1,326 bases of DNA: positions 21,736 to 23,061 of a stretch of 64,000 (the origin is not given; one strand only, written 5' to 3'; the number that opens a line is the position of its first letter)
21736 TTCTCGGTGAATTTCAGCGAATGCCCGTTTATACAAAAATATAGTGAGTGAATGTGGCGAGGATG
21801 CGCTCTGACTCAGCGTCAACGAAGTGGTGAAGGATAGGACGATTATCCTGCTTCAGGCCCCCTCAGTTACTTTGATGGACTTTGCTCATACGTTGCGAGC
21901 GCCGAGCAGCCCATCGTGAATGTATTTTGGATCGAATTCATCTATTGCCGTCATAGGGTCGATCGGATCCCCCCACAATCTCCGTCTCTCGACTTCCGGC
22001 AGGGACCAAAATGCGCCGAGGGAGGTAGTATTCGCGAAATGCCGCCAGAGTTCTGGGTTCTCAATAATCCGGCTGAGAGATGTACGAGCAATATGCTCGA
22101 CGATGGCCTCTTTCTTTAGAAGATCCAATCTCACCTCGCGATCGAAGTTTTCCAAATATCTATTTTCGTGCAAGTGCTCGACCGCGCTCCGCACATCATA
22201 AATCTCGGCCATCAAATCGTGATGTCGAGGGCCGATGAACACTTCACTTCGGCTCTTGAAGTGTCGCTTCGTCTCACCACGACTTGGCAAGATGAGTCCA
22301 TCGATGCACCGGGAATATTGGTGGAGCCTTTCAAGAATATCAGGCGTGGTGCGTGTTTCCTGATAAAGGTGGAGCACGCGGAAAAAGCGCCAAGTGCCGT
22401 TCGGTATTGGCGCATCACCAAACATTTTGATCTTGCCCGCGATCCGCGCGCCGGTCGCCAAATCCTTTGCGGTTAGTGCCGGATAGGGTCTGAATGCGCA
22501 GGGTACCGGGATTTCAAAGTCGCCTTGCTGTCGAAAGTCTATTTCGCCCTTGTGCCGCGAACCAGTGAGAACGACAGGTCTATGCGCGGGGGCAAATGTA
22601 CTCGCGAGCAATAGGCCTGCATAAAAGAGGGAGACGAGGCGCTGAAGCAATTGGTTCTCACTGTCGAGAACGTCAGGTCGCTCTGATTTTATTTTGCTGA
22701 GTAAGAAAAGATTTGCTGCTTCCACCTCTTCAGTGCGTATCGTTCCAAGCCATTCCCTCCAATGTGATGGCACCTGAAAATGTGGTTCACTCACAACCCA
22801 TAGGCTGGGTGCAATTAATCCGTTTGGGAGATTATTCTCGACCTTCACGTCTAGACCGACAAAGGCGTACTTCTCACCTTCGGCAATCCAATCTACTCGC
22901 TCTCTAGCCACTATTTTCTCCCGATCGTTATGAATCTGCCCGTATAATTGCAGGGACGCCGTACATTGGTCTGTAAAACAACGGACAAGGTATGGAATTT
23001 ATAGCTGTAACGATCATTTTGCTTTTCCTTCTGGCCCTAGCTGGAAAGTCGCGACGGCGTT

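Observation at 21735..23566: AT-rich two-gene islet (orphan HEPN-like protein + membrane-anchored DUF2726 nuclease-fold protein) inserted into the conserved obg-proB block: candidate undescribed defence/toxin module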

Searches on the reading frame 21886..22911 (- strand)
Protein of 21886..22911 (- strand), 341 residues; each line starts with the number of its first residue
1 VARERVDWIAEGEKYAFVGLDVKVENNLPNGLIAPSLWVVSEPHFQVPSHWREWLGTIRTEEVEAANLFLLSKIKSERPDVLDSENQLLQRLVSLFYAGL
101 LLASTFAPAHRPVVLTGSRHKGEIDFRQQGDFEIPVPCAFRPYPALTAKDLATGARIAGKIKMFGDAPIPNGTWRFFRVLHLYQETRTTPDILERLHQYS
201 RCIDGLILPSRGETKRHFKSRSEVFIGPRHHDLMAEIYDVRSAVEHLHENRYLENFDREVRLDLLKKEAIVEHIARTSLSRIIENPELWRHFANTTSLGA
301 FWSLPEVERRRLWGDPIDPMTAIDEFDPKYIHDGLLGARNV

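Call 3: search_protein_families(library=pfam, proteins=[window:21886-22911:-], max_evalue=1)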
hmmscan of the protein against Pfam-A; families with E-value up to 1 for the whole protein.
window:21886-22911:- (341 aa): 0 families

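Call 4: search_protein_families(library=padloc, proteins=[window:21886-22911:-], max_evalue=1)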
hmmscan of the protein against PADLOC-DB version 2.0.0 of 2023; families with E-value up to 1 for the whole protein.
window:21886-22911:- (341 aa): 0 families

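Call 5: search_protein_families(library=ncbifam, proteins=[window:21886-22911:-], max_evalue=1)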
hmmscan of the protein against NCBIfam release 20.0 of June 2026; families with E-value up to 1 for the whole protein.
window:21886-22911:- (341 aa): 1 family
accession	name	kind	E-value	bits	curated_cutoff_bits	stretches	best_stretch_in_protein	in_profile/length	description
NF011595.0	PRK15020.1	equivalog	0.13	11.2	226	1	57-108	206-253/267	ethanolamine utilization cob(I)yrinic acid a,c-diamide adenosyltransferase EutT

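Call 7: find_homologous_proteins(query=window:21886-22911:-, max_evalue=0.001)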
Query window:21886-22911:- (341 aa): 686 proteins with E <= 0.001 among 4586 candidates; the best 120 are listed.
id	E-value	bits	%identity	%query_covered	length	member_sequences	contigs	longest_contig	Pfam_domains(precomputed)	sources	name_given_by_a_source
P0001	2.3e-232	788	100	100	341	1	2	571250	-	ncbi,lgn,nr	ncbi:MAG: hypothetical protein IT539_17250 [Bradyrhizobiaceae bacterium]|nr:hypothetical protein [Br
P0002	4.1e-188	642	81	99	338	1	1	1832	-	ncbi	-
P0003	4.9e-180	616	77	99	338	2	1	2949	-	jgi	jgi:hypothetical protein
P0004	3.8e-179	613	77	99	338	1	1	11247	-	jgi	jgi:hypothetical protein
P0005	5.4e-178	609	77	99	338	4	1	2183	-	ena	-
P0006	5.7e-177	606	77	99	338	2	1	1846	-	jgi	jgi:hypothetical protein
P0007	1.1e-176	605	75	99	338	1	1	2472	-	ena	-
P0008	9.6e-176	602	76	99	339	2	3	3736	-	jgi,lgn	jgi:hypothetical protein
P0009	5.9e-175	599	75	99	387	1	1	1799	-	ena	-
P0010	8.3e-175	599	76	99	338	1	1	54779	-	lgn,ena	-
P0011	5.5e-173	593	79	92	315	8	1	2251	-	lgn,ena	-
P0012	1.7e-172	591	76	98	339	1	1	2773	-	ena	-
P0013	2.1e-168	578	75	98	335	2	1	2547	-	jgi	jgi:hypothetical protein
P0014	3.8e-167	573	71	99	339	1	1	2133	-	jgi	jgi:hypothetical protein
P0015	6.6e-167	573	72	99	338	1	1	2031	-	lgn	-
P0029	7.6e-149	513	65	97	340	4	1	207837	-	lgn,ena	-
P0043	7.6e-145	500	67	99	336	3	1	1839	-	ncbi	-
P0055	3.1e-142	492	63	97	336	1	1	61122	-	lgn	-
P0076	9.3e-140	483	62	98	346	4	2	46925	-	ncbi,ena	-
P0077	1.1e-139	483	63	97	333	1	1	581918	-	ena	-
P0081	2.3e-139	482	63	97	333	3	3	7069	-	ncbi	-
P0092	1.3e-138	480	62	97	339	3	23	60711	-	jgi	jgi:hypothetical protein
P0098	6.2e-138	477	62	97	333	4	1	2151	-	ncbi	-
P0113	7.2e-136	471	62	97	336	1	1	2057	-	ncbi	-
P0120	5.3e-135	468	60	97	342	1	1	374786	-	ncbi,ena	-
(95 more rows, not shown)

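Call 8: search_protein_families(library=phrogs, proteins=[window:21886-22911:-], max_evalue=1)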
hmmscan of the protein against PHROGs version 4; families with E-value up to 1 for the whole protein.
window:21886-22911:- (341 aa): 2 families
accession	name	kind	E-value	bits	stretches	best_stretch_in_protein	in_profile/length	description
phrog_34016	-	unknown function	0.19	12.9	1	45-102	51-109/120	-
phrog_1762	-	unknown function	0.21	11.6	1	261-295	113-147/395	-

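Call 9: search_solved_structures(query=window:21886-22911:-, max_evalue=10)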
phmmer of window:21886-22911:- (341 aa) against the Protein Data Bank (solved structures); distinct sequences matched with E-value up to 10: 1.
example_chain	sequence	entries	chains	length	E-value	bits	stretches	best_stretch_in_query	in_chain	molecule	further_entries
7jil_t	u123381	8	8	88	0.48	12.4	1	236-283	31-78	30S ribosomal protein S15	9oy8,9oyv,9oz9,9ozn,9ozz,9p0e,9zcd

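Call 11: find_encoding_contigs(protein=P0001, flank=8000, max_places=4)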
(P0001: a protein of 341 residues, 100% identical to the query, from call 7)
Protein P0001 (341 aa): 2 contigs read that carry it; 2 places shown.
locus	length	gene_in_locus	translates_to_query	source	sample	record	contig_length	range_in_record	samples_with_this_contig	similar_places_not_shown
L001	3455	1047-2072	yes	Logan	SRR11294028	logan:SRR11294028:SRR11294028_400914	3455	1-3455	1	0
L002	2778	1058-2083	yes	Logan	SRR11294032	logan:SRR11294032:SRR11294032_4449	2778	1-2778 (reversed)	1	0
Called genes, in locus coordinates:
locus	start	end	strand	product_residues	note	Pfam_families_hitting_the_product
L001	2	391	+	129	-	?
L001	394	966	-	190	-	PF10881:DUF2726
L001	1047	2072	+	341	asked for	-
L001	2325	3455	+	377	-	?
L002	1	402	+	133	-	?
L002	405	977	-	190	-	PF10881:DUF2726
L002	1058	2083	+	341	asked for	-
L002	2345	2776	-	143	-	?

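Call 12: find_encoding_contigs(protein=P0029, flank=8000, max_places=4)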
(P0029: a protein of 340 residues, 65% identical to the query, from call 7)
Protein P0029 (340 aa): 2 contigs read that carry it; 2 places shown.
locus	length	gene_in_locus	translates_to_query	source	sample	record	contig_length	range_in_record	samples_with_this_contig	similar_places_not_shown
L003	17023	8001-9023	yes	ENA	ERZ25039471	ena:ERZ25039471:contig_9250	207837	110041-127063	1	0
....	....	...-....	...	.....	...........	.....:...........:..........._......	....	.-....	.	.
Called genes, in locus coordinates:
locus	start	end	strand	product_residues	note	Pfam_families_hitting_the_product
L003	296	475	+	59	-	PF08245:Mur_ligase_M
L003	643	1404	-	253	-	-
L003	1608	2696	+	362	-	-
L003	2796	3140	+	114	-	PF10555:MraY_sig1 (weak)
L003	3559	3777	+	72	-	-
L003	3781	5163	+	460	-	PF08245:Mur_ligase_M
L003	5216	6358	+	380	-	PF01098:FTSW_RODA_SPOVE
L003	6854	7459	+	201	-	PF04101:Glyco_tran_28_C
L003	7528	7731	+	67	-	-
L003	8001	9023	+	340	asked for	-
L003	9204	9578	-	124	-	PF08780:NTase_sub_bind, PF01934:HepT-like (weak)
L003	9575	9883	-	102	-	PF01909:NTP_transf_2, PF18765:Polbeta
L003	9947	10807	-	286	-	PF02353:CMAS (weak), PF01135:PCMT, PF13489:Methyltransf_23 (weak), PF01209:Ubie_methyltran, PF13847:Methyltransf_31, PF08241:Methyltransf_11, PF08242:Methyltransf_12, PF13649:Methyltransf_25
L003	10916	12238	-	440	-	PF07690:MFS_1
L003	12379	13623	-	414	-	PF00083:Sugar_tr, PF07690:MFS_1, PF00083:Sugar_tr, PF07690:MFS_1 (weak)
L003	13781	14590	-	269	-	PF00005:ABC_tran, PF02463:SMC_N (faint), PF09818:ABC_ATPase (faint), PF13304:AAA_21 (faint)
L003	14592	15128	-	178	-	PF02653:BPD_transp_2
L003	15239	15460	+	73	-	-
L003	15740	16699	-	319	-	PF00532:Peripla_BP_1, PF13407:Peripla_BP_4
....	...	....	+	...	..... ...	-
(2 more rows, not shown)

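Call 13: find_encoding_contigs(protein=P0077, flank=8000, max_places=4)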
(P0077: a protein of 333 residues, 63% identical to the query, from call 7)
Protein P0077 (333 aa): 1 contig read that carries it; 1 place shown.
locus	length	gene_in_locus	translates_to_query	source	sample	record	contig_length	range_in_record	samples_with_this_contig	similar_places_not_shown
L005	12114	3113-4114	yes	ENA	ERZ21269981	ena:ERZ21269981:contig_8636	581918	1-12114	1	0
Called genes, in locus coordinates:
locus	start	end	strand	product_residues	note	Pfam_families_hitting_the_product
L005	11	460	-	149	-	PF00005:ABC_tran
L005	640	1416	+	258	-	PF13489:Methyltransf_23, PF01209:Ubie_methyltran, PF02353:CMAS (weak), PF13847:Methyltransf_31, PF08241:Methyltransf_11, PF08242:Methyltransf_12, PF13649:Methyltransf_25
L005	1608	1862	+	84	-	-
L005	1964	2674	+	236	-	-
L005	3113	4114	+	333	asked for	-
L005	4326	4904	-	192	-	-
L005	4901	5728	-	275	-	-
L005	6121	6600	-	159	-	PF13527:Acetyltransf_9 (faint), PF00583:Acetyltransf_1, PF13673:Acetyltransf_10, PF13508:Acetyltransf_7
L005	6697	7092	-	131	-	PF04480:DUF559, PF18741:MTES_1575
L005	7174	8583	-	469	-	PF03448:MgtE_N, PF00571:CBS, PF01769:MgtE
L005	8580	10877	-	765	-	PF00390:malic, PF03949:Malic_M, PF01515:PTA_PTB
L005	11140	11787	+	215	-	PF21948:LplA-B_cat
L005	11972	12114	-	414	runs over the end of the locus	PF04422:FrhB_FdhB_N, PF04432:FrhB_FdhB_C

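Call 17: find_related_loci(query=A1, collection=genome_contigs, flank=8000)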
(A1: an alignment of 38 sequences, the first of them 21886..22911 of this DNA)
Query A1 (341 aa) in genome_contigs; peptide patterns used: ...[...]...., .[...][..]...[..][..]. (x = any residue, [..] = any of these).
114 stretches matched a pattern; 65 encode a relative of the query (tblastn E <= 1e-3); 62 distinct loci.
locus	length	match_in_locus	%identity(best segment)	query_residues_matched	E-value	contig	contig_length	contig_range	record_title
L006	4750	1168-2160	65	8-338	6e-153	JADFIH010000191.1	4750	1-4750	MAG: Proteobacteria bacterium isolate B38T1L10 B38T1L10_NODE33982, whole genome shotgun sequence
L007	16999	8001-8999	62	6-338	7e-144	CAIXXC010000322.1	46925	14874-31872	MAG: uncultured Rhodospirillales bacterium isolate AM-2014_bin-1904 genome assembly, contig: bin-1904:322/541, whole gen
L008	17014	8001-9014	61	1-338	2e-142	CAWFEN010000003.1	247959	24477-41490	MAG: uncultured Alphaproteobacteria bacterium isolate MFD04463.bin.1.296 genome assembly, contig: contig_20680, whole ge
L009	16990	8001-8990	60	8-337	6e-139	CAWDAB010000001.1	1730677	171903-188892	MAG: uncultured Alphaproteobacteria bacterium isolate MFD01721.bin.1.113 genome assembly, contig: contig_10159, whole ge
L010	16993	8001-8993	60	8-338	1e-138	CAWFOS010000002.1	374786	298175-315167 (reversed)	MAG: uncultured Alphaproteobacteria bacterium isolate MFD01689.bin.2.42 genome assembly, contig: contig_10403, whole gen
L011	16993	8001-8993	61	8-338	3e-137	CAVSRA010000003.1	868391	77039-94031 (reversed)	MAG: uncultured Alphaproteobacteria bacterium isolate MFD04463.bin.2.25 genome assembly, contig: contig_13253, whole gen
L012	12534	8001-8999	60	5-337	7e-137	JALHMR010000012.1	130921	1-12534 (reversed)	MAG: Rhodospirillaceae bacterium isolate Bin_39_2_2 c_000000000877, whole genome shotgun sequence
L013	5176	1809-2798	60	7-337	6e-136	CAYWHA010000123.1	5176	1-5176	MAG TPA_asm: uncultured Solibacteraceae bacterium isolate binchicken_co3_380 genome assembly, contig: NODE_52849_length_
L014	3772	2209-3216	60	2-337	3e-137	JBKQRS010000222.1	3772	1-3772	MAG: Bradyrhizobium sp. isolate MGr3G3H3I__bin_152 MGr3G3H3I_000000100418, whole genome shotgun sequence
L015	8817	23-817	74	73-337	1e-131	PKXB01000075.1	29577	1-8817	MAG: Hyphomicrobiales bacterium isolate palsa_910 73.20120500_P27.1_contig_942, whole genome shotgun sequence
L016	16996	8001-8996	58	8-339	1e-131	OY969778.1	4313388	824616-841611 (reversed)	MAG: uncultured proteobacterium isolate MFD09671.bin.2.31 genome assembly, chromosome: 1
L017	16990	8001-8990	56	8-337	1e-131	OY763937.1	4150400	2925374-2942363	MAG: Alphaproteobacteria bacterium isolate 94459814-87f5-4eb9-ae2d-17e88b2d30f0 genome assembly, chromosome: 1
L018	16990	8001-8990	56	8-338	4e-131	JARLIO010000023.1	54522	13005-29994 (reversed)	MAG: Azospirillaceae bacterium isolate MAG_BA399 MetaBAT2_Bin_399_Anoxic_k141_436514, whole genome shotgun sequence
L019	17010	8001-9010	62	3-338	6e-129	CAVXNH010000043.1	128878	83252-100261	MAG: uncultured Alphaproteobacteria bacterium isolate MFD04780.bin.2.135 genome assembly, contig: contig_21212, whole ge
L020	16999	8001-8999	56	6-338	3e-128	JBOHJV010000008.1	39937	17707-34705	MAG: Methylocella sp. isolate SE1504_maxbin2.bin.0 NODE_24_length_39937_cov_5.117584, whole genome shotgun sequence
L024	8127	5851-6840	55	8-338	2e-125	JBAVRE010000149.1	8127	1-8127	MAG: Steroidobacteraceae bacterium isolate MFD02960_ilm_asm_bin4 k127_37951, whole genome shotgun sequence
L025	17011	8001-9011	55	2-338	2e-124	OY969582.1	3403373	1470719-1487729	MAG: uncultured Alphaproteobacteria bacterium isolate MFD05512.bin.c.11 genome assembly, chromosome: 1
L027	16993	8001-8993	56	8-338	5e-123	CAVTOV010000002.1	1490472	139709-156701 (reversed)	MAG: uncultured Alphaproteobacteria bacterium isolate MFD06092.bin.1.198 genome assembly, contig: contig_16289, whole ge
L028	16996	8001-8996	53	1-331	1e-117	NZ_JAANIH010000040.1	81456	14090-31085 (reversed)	Bradyrhizobium campsiandrae strain INPA 394B NODE_40_length_81456_cov_22.759360, whole genome shotgun sequence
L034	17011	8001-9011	53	2-338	1e-117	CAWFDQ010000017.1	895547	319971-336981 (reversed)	MAG: uncultured Alphaproteobacteria bacterium isolate MFD05512.bin.2.37 genome assembly, contig: contig_6287, whole geno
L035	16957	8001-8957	51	1-318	1e-109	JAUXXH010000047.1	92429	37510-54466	MAG: Pseudolabrys sp. isolate C15_metabat.bin.99_sub C15_k141_394637, whole genome shotgun sequence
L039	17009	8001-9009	53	3-338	3e-90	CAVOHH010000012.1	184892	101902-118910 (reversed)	MAG: uncultured Alphaproteobacteria bacterium isolate MFD00125.bin.2.65 genome assembly, contig: contig_5266, whole geno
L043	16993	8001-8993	43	7-338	7e-84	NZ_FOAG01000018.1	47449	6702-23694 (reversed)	Roseovarius azorensis strain DSM 100674, whole genome shotgun sequence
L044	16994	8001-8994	65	8-338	4e-117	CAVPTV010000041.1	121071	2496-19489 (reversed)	MAG: uncultured Alphaproteobacteria bacterium isolate MFD06742.bin.2.209 genome assembly, contig: contig_84626, whole ge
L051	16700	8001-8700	60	7-237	7e-71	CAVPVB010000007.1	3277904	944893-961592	MAG: uncultured Alphaproteobacteria bacterium isolate MFD00082.bin.1.22 genome assembly, contig: contig_3253, whole geno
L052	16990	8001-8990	56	8-338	1e-127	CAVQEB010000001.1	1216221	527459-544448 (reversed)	MAG: uncultured Gammaproteobacteria bacterium isolate MFD02248.bin.2.31 genome assembly, contig: contig_16048, whole gen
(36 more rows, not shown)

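Call 20: find_encoding_contigs(protein=P0003, flank=8000, max_places=3)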
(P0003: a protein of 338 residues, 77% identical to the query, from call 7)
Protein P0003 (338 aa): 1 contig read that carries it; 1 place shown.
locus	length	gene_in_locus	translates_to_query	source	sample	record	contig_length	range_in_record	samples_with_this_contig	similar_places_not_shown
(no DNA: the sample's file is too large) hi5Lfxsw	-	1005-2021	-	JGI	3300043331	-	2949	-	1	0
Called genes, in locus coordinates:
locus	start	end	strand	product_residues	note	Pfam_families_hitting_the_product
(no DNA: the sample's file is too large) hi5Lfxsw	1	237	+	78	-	?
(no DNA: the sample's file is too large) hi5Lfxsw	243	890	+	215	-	-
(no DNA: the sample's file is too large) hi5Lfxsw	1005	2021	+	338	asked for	-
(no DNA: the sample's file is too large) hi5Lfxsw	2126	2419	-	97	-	-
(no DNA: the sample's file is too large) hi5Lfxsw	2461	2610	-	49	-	-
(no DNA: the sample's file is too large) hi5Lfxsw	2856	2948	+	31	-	?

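Call 21: find_encoding_contigs(protein=P0004, flank=8000, max_places=3)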
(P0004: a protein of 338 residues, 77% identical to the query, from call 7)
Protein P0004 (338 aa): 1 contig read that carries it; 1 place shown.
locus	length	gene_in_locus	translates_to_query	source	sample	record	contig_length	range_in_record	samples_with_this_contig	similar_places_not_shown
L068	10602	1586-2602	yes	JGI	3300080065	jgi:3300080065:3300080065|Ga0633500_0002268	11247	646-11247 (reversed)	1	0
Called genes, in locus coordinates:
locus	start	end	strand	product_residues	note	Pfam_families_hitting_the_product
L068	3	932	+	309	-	?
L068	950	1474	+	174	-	PF08818:DUF1801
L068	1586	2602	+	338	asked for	-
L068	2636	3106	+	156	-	PF08818:DUF1801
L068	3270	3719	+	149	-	PF03734:YkuD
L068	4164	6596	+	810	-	PF13426:PAS_9 (weak), PF00990:GGDEF, PF00563:EAL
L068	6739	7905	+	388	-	PF00296:Bac_luciferase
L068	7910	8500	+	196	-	PF06684:AA_synth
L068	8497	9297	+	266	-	PF03096:Ndr, PF00561:Abhydrolase_1, PF12146:Hydrolase_4, PF12697:Abhydrolase_6, PF12695:Abhydrolase_5 (faint)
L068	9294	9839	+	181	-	PF10604:Polyketide_cyc2, PF03364:Polyketide_cyc (weak)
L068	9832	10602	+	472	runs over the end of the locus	?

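Call 22: find_encoding_contigs(protein=P0010, flank=8000, max_places=3)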
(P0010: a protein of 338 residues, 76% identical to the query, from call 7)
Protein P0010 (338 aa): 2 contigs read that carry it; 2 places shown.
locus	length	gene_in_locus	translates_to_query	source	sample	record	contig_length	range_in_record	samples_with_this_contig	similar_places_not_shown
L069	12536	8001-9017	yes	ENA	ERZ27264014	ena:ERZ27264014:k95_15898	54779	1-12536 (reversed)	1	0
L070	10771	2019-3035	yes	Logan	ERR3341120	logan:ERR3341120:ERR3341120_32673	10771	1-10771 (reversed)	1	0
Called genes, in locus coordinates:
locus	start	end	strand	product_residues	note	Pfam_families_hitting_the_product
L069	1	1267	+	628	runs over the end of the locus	PF13623:SurA_N_2, PF13624:SurA_N_3, PF13145:Rotamase_2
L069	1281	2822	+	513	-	PF04715:, PF00425:Chorismate_bind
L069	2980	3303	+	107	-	PF12802:MarR_2, PF01022:HTH_5, PF12840:HTH_20, PF13412:HTH_24 (weak)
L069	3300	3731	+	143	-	PF10604:Polyketide_cyc2, PF08327:AHSA1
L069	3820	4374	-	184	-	-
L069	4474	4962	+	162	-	PF08818:DUF1801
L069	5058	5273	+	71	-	PF04828:GFA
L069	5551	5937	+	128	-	PF00903:Glyoxalase, PF22677:Ble-like_N (faint)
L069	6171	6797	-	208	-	PF02798:GST_N, PF13409:GST_N_2, PF13417:GST_N_3, PF00043:GST_C (weak), PF13410:GST_C_2 (weak), PF14497:GST_C_3 (weak)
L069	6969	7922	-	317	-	-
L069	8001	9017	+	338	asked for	-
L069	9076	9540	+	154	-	PF08818:DUF1801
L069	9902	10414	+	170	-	PF00300:His_Phos_1 (weak)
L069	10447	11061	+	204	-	PF00117:GATase, PF07722:Peptidase_C26 (weak)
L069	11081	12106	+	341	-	PF02885:Glycos_trans_3N, PF00591:Glycos_transf_3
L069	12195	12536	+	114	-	?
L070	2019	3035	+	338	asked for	-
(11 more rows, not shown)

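Call 23: predict_structure(alignment_id=A1)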
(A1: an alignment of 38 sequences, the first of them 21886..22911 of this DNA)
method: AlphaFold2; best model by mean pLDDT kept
length: 341 residues; sequences in the alignment: 38
mean_pLDDT: 85.3   pTM: 0.87
mean pLDDT of the five models: 85.3, 84.5, 83.7, 78.4, 74.1
residues with pLDDT >= 90: 159; 70-90: 144; 50-70: 30; < 50: 8
segments of 3 or more residues with pLDDT < 50: 1-6
pLDDT, mean of each block of 10 residues (from residue 1): 57 94 88 94 81 79 90 93 92 96 92 90 79 87 90 96 82 82 93 90 83 62 81 84 67 76 92 95 90 89 90 92 87 71 40
secondary structure, 60 per line:
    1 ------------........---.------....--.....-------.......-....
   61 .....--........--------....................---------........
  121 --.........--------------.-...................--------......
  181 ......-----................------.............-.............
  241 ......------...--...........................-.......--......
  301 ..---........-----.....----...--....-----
elements in order: E13-20 E31-34 E37-41 H49-55 H57-65 E68-75 H84-103 E113-120 E123-131 H148-166 H175-186 H192-207 H214-226 H228-246 H258-284 H286-292 H295-302 H306-313 H319-323 H333-336
